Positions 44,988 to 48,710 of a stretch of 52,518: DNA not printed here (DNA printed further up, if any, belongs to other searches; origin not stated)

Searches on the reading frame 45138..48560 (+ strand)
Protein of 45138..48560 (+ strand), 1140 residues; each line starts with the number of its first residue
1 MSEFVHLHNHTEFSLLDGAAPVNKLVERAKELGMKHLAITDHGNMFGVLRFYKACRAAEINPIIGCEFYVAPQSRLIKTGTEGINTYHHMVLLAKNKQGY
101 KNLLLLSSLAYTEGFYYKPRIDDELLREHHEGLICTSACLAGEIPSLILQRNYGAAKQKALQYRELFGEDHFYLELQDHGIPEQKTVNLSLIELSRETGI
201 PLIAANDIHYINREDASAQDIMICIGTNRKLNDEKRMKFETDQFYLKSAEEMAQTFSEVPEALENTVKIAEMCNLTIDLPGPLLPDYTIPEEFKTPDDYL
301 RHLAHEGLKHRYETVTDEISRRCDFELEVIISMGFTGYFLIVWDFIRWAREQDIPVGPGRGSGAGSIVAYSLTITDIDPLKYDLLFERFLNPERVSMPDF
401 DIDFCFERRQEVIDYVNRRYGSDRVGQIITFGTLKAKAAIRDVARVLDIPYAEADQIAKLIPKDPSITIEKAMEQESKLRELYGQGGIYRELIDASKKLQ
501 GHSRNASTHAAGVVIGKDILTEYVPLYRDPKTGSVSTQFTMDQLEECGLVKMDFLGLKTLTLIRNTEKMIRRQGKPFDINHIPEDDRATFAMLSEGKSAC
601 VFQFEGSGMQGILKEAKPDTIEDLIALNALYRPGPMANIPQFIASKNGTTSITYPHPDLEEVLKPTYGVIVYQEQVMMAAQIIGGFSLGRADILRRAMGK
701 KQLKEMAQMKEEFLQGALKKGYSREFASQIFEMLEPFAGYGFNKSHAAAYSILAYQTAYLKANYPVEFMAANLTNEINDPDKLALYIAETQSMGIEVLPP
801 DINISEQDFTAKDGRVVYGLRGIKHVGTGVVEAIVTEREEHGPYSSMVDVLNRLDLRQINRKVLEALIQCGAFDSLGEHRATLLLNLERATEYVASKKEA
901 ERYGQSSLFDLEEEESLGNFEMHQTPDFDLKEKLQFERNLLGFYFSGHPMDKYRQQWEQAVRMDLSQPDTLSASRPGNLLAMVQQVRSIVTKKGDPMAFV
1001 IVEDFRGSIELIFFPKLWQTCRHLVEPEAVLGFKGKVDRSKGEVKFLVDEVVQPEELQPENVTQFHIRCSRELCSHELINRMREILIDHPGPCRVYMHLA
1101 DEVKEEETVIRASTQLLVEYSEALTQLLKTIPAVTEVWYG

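Call 52: find_encoding_contigs(protein=window:45138-48560:+, flank=10000, max_places=1)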
Protein window:45138-48560:+ (1140 aa): 2 contigs read that carry it; 1 place shown.
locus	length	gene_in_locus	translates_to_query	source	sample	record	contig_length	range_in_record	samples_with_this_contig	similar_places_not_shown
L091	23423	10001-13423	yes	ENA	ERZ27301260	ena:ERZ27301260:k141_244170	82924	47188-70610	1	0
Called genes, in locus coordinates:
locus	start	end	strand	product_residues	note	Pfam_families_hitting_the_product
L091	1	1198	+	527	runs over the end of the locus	PF00342:PGI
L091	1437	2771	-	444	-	PF00365:PFK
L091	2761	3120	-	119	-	PF00126:HTH_1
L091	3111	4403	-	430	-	PF00155:Aminotran_1_2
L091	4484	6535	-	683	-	PF22745:Nlig-Ia, PF01653:DNA_ligase_aden, PF03120:OB_DNA_ligase, PF14520:HHH_5 (faint), PF00533:BRCT, PF12738:PTCB-BRCT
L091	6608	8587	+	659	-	PF01315:Ald_Xan_dh_C, PF02738:MoCoBD_1, PF20256:MoCoBD_2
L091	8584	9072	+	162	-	PF00111:Fer2 (weak), PF13085:Fer2_3 (weak), PF01799:Fer2_2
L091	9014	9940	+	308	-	PF00941:FAD_binding_5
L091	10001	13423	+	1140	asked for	PF02811:PHP, PF07733:DNA_pol3_alpha, PF17657:DNA_pol3_finger, PF14579:HHH_6, PF01336:tRNA_anti-codon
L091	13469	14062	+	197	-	PF02325:CCB3_YggT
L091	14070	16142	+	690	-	PF17191:RecG_wedge, PF00270:DEAD, PF04851:ResIII, PF00271:Helicase_C, PF19833:RecG_dom3_C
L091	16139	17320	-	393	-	PF01546:Peptidase_M20, PF07687:M20_dimer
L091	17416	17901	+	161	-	-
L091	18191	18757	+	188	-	PF03602:Cons_hypoth95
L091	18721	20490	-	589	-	PF01336:tRNA_anti-codon, PF00152:tRNA-synt_2, PF02938:GAD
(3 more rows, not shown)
